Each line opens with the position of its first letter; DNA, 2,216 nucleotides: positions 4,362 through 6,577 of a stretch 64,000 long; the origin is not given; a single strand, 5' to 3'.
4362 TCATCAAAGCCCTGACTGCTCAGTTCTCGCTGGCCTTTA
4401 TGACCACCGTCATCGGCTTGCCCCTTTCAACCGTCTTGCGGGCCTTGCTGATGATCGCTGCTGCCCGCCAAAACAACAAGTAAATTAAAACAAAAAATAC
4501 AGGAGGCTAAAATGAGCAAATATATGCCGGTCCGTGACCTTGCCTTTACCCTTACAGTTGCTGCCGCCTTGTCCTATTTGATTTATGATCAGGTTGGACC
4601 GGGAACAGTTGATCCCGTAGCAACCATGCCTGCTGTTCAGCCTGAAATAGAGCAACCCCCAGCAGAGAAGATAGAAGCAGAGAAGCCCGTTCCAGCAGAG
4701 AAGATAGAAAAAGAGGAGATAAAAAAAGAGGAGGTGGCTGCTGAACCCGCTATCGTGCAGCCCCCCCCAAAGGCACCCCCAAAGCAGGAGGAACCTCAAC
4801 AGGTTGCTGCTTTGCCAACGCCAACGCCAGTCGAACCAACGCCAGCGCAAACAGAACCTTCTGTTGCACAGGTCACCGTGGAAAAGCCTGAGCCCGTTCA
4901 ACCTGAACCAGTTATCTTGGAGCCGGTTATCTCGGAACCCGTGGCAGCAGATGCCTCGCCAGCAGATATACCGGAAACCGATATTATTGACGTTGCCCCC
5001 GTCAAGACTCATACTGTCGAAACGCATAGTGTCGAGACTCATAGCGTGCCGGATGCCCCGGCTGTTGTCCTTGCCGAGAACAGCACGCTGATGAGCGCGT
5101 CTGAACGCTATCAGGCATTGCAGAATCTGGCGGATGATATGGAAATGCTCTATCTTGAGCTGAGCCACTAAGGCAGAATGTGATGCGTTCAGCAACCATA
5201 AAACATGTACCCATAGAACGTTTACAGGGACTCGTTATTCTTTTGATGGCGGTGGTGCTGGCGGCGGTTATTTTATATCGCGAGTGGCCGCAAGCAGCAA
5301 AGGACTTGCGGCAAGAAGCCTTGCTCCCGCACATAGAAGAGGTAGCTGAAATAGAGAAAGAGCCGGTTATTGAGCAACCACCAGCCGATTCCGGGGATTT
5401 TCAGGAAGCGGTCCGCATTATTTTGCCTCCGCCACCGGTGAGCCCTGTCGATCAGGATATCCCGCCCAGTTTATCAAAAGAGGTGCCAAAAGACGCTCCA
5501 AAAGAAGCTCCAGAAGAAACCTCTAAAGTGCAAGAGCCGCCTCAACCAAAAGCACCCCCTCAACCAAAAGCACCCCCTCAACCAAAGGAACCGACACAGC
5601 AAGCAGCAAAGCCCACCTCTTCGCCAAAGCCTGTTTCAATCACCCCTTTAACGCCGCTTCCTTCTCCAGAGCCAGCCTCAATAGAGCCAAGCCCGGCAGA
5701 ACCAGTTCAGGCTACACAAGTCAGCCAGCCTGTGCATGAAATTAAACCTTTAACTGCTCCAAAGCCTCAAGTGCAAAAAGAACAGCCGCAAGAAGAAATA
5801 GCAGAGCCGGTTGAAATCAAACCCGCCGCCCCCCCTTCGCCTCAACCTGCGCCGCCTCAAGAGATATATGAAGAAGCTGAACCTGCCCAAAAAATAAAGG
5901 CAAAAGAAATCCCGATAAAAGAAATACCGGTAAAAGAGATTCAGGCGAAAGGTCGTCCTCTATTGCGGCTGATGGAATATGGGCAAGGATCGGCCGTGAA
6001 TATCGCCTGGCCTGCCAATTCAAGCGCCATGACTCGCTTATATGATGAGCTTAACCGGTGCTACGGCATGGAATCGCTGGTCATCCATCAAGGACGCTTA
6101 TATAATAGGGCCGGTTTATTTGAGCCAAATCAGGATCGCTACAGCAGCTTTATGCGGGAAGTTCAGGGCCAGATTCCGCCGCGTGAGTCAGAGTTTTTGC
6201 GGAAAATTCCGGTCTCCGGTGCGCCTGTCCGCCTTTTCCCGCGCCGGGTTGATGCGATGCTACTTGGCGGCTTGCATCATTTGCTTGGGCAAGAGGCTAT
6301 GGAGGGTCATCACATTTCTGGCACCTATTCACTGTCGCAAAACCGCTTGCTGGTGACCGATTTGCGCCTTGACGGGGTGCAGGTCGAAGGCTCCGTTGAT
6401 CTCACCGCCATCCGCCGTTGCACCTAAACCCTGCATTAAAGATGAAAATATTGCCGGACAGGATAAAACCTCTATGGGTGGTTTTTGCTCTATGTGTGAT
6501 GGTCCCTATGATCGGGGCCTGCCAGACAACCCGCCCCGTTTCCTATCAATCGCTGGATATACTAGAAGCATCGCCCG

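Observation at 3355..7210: Five-gene envelope operon with Ton/Tol-like architecture but no recognisable Ton/Tol periplasmic domains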

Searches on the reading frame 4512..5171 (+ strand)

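Call 3: search_protein_families(library=pfam, proteins=[window:4512-5171:+], max_evalue=1)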
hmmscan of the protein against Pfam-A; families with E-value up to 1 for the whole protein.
window:4512-5171:+ (219 aa): 0 families

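Call 4: search_protein_families(library=ncbifam, proteins=[window:4512-5171:+], max_evalue=1)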
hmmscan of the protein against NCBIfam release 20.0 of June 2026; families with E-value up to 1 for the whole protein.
window:4512-5171:+ (219 aa): 2 families
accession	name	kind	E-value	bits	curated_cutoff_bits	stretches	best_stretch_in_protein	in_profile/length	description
TIGR04526.1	predic_Ig_block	subfamily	0.2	10.5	150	1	40-170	43-168/693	putative immunoglobulin-blocking virulence protein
NF046106.1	ResusProRpf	equivalog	0.8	9.2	180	0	41-82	162-203/258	resuscitation-promoting factor Rpf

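Call 5: search_protein_families(library=padloc, proteins=[window:4512-5171:+], max_evalue=1)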
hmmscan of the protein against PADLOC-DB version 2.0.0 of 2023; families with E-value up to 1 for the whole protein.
window:4512-5171:+ (219 aa): 0 families

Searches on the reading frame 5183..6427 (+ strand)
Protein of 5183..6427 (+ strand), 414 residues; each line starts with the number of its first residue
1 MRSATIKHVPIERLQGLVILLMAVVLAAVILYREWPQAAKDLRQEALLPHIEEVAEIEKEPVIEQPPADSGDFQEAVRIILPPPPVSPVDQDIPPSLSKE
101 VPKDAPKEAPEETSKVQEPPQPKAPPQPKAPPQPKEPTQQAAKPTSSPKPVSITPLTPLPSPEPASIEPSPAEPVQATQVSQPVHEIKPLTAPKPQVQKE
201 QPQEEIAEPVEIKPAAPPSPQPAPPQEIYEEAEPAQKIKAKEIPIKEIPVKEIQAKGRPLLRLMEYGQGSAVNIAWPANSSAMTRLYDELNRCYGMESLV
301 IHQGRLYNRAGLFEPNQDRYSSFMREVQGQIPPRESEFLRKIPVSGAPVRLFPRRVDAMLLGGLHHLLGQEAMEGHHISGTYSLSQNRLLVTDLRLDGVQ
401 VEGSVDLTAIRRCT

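Call 3: search_protein_families(library=pfam, proteins=[window:5183-6427:+], max_evalue=1)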
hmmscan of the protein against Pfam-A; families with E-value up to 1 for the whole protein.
window:5183-6427:+ (414 aa): 0 families

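Call 4: search_protein_families(library=ncbifam, proteins=[window:5183-6427:+], max_evalue=1)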
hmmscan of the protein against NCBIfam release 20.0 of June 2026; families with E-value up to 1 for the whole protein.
window:5183-6427:+ (414 aa): 0 families

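Call 5: search_protein_families(library=padloc, proteins=[window:5183-6427:+], max_evalue=1)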
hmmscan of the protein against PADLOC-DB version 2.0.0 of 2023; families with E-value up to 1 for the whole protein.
window:5183-6427:+ (414 aa): 0 families

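Call 17: find_homologous_proteins(query=window:5183-6427:+, max_evalue=0.001)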
Query window:5183-6427:+ (414 aa): 24 proteins with E <= 0.001 among 8000 candidates.
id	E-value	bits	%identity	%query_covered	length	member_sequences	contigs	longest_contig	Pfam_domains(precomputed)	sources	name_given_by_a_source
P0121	1.1e-240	817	93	100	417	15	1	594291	-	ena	-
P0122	1.7e-234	796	92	100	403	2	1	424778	-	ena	-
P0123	1.9e-210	717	83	100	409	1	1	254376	-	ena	-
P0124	1.2e-208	711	84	100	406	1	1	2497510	-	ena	-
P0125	4.9e-208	709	83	100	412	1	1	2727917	-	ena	-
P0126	3.2e-170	585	72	100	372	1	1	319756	-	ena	-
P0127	1.1e-157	544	71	99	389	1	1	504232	-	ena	-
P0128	1.7e-33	135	34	87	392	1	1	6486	-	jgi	jgi:hypothetical protein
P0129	1.1e-32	132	34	64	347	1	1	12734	-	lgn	-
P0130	9.8e-31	125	38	53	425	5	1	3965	-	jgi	-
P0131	5.2e-30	123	31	64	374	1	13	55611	-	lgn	-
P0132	4.6e-28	117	29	96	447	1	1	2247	-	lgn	-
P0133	1.2e-27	115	31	70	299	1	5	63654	-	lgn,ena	-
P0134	6.3e-25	106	39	39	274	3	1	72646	-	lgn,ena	-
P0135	8.0e-25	106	33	64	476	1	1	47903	-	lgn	-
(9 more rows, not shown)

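Call 63: predict_structure(alignment_id=A2)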
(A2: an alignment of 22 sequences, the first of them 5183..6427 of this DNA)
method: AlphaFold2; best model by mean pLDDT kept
length: 414 residues; sequences in the alignment: 22
mean_pLDDT: 67.6   pTM: 0.46
mean pLDDT of the five models: 67.6, 67.6, 67.5, 64.3, 63.4
residues with pLDDT >= 90: 123; 70-90: 57; 50-70: 105; < 50: 129
segments of 3 or more residues with pLDDT < 50: 1-5, 38-48, 52-80, 87-103, 105-107, 109-114, 144-147, 191-207, 229-231, 236-244
pLDDT, mean of each block of 10 residues (from residue 1): 47 70 87 58 42 46 43 38 55 43 48 46 55 53 48 56 54 50 53 41 48 60 56 47 57 89 88 92 94 95 95 93 87 94 94 94 91 88 91 94 88 69
secondary structure, 60 per line:
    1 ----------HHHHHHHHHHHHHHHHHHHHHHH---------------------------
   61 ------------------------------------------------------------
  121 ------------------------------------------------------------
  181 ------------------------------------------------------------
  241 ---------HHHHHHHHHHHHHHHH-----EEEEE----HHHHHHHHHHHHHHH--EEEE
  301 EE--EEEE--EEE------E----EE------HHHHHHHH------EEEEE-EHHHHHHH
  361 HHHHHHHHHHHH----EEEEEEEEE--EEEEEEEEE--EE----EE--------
elements in order: H11-33 H250-265 E271-275 H280-294 E297-302 E305-308 E311-313 H333-340 E347-351 H354-372 E377-385 E388-396
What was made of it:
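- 5183..6427 (+): G4: TonB/TolA-like in layout. It has a TM (residues 11-33), a conserved LPPPP motif, a disordered linker of about 215 aa with 24% Pro, and a conserved alpha/beta C-terminal domain of about 165 aa (residues 250-412, with two invariant Cys). AF2 gives C-domain pLDDT of about 90 (call 63).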

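Call 66: fold_search(model_id=the predicted structure, library=pdb)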
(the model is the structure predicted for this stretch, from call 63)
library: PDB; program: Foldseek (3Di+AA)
matches with E <= 10: 214; with E <= 0.001: 0
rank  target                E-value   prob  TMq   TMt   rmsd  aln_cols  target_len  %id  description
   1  3d36_B                1.2e+00  0.06  0.10  0.16  12.0       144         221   10  How to Switch Off a Histidine Kinase: Crystal Structure of Geobacillus stearothermophilus KinB with the Inhibitor Sda (released 2009-01-13)
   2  3t7g_B                1.3e+00  0.02  0.10  0.12  13.5       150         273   12  Atg8 transfer from Atg7 to Atg3: a distinctive E1-E2 architecture and mechanism in the autophagy pathway (released 2011-11-23)
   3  6baw_D                1.4e+00  0.02  0.08  0.14  15.7       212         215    9  Structure of GRP94 with a selective resorcinylic inhibitor. (released 2018-04-18)
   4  4u7o_B                1.6e+00  0.06  0.08  0.13   7.4        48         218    6  Active histidine kinase bound with ATP (released 2015-09-02)
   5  3te8_B                1.8e+00  0.03  0.09  0.23  11.3       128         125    8  Crystal structure of risS periplasmic domain at low pH dimer with N-termini ordered (released 2011-08-24)
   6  3d36_A                2.0e+00  0.05  0.10  0.16  12.0       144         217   10  How to Switch Off a Histidine Kinase: Crystal Structure of Geobacillus stearothermophilus KinB with the Inhibitor Sda (released 2009-01-13)
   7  1i5d                  2.0e+00  0.02  0.08  0.14  14.3       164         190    8  STRUCTURE OF CHEA DOMAIN P4 IN COMPLEX WITH TNP-ATP (released 2001-08-26)
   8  4gsl_A                2.1e+00  0.02  0.10  0.08  13.0       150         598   11  Crystal structure of an Atg7-Atg3 crosslinked complex (released 2012-11-14)
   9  6asp_A                2.1e+00  0.01  0.09  0.13  16.5       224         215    8  Structure of Grp94 with methyl 3-chloro-2-(2-(1-(2-ethoxybenzyl)-1 H-imidazol-2-yl)ethyl)-4,6-dihydroxybenzoate, a Grp (released 2018-04-18)
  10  8zn5_C                2.2e+00  0.02  0.06  0.05   7.0        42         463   12  Crystal Structure of Designed Clock Protein KaiC (released 2025-04-16)
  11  7z0h_N                2.2e+00  0.01  0.07  0.14  14.2       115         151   11  Structure of yeast RNA Polymerase III-Ty1 integrase complex at 2.6 A (focus subunit AC40). (released 2023-04-05)
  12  6lil_B                2.4e+00  0.04  0.10  0.12  10.9       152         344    8  Crystal structure of human PDK2 complexed with an allosteric inhibitor compound 8c (released 2020-09-30)
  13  4r39_B                2.7e+00  0.06  0.08  0.15   5.3        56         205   18  Histidine kinase domain from Erythrobacter litoralis EL346 blue-light activated histidine kinase (released 2014-12-03)
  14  1jm6_B                2.7e+00  0.02  0.09  0.11  11.8       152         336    7  Pyruvate dehydrogenase kinase, isozyme 2, containing ADP (released 2001-10-24)
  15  8e0u_D                2.8e+00  0.06  0.07  0.08   8.5        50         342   16  DAHP (3-deoxy-D-arabinoheptulosonate-7-phosphate) Synthase complexed with Sulfate in unbound:(bound)2:other conformati (released 2022-10-12)
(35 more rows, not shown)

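Call 67: find_encoding_contigs(protein=P0127, flank=10000, max_places=1)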
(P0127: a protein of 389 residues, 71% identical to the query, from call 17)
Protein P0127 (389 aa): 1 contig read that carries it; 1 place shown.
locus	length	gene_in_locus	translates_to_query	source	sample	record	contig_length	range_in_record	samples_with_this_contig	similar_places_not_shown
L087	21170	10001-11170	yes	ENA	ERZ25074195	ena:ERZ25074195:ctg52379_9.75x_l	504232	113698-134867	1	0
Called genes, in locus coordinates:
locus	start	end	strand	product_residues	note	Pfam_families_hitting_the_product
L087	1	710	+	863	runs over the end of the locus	PF00133:tRNA-synt_1, PF01406:tRNA-synt_1e (faint), PF09334:tRNA-synt_1g, PF13603:tRNA-synt_1_2, PF00133:tRNA-synt_1 (weak), PF08264:Anticodon_1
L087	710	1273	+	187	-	-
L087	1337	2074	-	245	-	PF00977:His_biosynth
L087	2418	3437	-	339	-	PF04613:LpxD, PF25084:LbH_EIF2B (faint), PF25087:GMPPB_C, PF14602:Hexapep_2 (faint), PF00132:Hexapep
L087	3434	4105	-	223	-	PF03938:OmpH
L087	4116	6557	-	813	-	PF25282:POTRA1_3_Toc75 (faint), PF07244:POTRA, PF01103:Omp85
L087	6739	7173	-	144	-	PF01648:ACPS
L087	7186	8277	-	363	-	PF00586:AIRS, PF02769:AIRS_C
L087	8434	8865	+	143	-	-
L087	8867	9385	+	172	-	-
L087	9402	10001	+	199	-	-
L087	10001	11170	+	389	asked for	-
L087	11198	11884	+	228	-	-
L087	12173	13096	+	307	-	PF03446:NAD_binding_2, PF03807:F420_oxidored (weak), PF14833:NAD_binding_11, PF21761:RedAm-like_C (weak)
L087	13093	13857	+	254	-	PF00106:adh_short, PF08659:KR (weak), PF01370:Epimerase (faint), PF13561:adh_short_C2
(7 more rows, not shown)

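Call 68: find_encoding_contigs(protein=P0125, flank=10000, max_places=1)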
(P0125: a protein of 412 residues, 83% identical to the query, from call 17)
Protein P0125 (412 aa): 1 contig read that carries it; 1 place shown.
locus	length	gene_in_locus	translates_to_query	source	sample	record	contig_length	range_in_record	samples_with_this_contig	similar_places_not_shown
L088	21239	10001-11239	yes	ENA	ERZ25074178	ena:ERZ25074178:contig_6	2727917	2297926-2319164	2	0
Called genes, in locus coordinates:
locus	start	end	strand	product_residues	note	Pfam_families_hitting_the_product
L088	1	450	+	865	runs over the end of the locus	PF00133:tRNA-synt_1, PF01406:tRNA-synt_1e (faint), PF09334:tRNA-synt_1g, PF13603:tRNA-synt_1_2, PF00133:tRNA-synt_1 (weak), PF08264:Anticodon_1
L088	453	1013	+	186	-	-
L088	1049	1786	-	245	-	PF00977:His_biosynth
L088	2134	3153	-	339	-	PF04613:LpxD, PF00132:Hexapep (weak), PF25084:LbH_EIF2B (faint), PF25087:GMPPB_C, PF00132:Hexapep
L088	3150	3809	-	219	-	PF03938:OmpH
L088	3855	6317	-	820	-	PF25282:POTRA1_3_Toc75 (faint), PF07244:POTRA, PF01103:Omp85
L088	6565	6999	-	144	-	PF01648:ACPS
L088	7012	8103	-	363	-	PF00586:AIRS, PF02769:AIRS_C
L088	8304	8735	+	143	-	-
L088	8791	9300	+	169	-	-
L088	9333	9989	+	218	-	-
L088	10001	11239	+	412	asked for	-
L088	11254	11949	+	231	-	-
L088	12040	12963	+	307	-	PF03446:NAD_binding_2, PF03807:F420_oxidored (weak), PF14833:NAD_binding_11, PF21761:RedAm-like_C (weak)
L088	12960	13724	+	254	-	PF00106:adh_short, PF08659:KR (weak), PF01370:Epimerase (faint), PF13561:adh_short_C2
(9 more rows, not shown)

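Call 85: fold_search(model_id=the predicted structure, library=viral)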
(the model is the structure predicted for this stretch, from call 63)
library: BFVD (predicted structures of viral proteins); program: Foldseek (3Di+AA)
matches with E <= 10: 13; with E <= 0.001: 0
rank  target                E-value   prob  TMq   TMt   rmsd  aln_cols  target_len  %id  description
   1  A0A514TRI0            1.8e+00  0.05  0.07  0.11  34.0       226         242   16  (no name in the UniProt tables at hand)
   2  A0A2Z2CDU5            2.8e+00  0.04  0.08  0.09  48.2       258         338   20  Putative movement protein (Fragment) [Grapevine asteroid mosaic associated virus]
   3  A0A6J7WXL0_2          3.0e+00  0.01  0.06  0.04  14.7       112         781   10  Uncharacterized protein [uncultured Caudovirales phage]
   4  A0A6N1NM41            3.8e+00  0.02  0.10  0.14  32.1       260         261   14  Putative peptidase inhibitor 15-like isoform X2 [Tupanvirus deep ocean]
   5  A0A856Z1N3            4.1e+00  0.05  0.07  0.14  32.5       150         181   21  PEP402R [African swine fever virus]
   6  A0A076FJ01            4.1e+00  0.03  0.08  0.10  41.3       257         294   21  Zonadhesin [Penaeus monodon nudivirus]
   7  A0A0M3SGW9            4.1e+00  0.01  0.08  0.06  39.2       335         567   10  (no name in the UniProt tables at hand)
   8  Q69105                4.9e+00  0.04  0.07  0.13  34.8       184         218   21  LAT protein [Human herpesvirus 2]
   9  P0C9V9                4.9e+00  0.04  0.07  0.08  42.4       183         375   20  CD2 homolog [African swine fever virus (isolate Tick/Malawi/Lil 20-1/1983)]
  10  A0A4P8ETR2            6.7e+00  0.06  0.06  0.17  27.6       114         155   17  M125R [Myxoma virus]
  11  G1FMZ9                7.6e+00  0.03  0.07  0.16  36.5       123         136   16  Uncharacterized protein [Mycobacterium phage Larva]
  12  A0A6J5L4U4            9.2e+00  0.01  0.06  0.11  20.4       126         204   10  DUF4376 domain-containing protein [uncultured Caudovirales phage]
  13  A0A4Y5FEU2            9.7e+00  0.02  0.08  0.09  33.1       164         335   18  Uncharacterized protein [Lactobacillus phage 3-521]

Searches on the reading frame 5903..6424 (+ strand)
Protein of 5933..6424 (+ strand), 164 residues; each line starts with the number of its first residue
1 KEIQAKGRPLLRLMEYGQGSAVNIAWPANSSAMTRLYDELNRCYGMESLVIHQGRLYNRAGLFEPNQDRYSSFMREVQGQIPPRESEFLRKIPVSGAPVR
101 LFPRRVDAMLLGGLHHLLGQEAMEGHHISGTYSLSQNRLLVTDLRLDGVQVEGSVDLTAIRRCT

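Call 45: search_solved_structures(query=A4, max_evalue=10, show_alignments=1)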
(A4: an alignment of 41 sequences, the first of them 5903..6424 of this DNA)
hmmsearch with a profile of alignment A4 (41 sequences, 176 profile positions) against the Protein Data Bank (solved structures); distinct sequences matched with E-value up to 10: 2.
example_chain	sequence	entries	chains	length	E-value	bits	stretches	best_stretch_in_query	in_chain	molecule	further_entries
8rd8_To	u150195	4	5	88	0.087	15.7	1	85-134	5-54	Small ribosomal subunit protein bS20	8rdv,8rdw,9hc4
5d6a_A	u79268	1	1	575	0.23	14.3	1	118-159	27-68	Predicted ATPase of the ABC class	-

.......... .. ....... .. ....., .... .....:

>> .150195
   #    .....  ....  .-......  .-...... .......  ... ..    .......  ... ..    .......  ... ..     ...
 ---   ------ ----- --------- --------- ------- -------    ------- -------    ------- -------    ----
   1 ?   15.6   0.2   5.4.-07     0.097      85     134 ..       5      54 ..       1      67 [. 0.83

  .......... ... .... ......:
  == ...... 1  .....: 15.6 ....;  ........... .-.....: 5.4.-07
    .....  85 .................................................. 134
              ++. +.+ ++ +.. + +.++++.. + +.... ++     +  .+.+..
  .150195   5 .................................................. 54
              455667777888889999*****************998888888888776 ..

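Call 49: search_protein_families(library=pfam, alignment_id=A4, max_evalue=1)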
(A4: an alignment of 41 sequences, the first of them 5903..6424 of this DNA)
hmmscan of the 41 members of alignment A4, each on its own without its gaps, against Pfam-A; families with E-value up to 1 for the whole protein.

A. member 1, window:5903-6424:+ (174 aa): 0 families

B. families by the number of members that match (of 41 scanned): 5 families
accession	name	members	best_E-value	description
PF03460.22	NIR_SIR_ferr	3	0.0094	Nitrite/Sulfite reductase ferredoxin-like half domain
PF12259.13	Baculo_F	1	0.026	Baculovirus F protein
PF23312.1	UBA_SIK3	1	0.07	Protein kinase SIK3 UBA domain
PF18823.6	InPase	1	0.13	Inorganic Pyrophosphatase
PF13943.11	WPP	1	0.23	WPP domain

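Call 50: find_homologous_proteins(query=window:5933-6424:+, max_evalue=0.001)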
Query window:5933-6424:+: 25 candidates shared short words with the query, none scored E <= 0.001.
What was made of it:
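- Tried and rejected: The full-length query had been swamped by proline-rich candidates (calls 17, 50).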
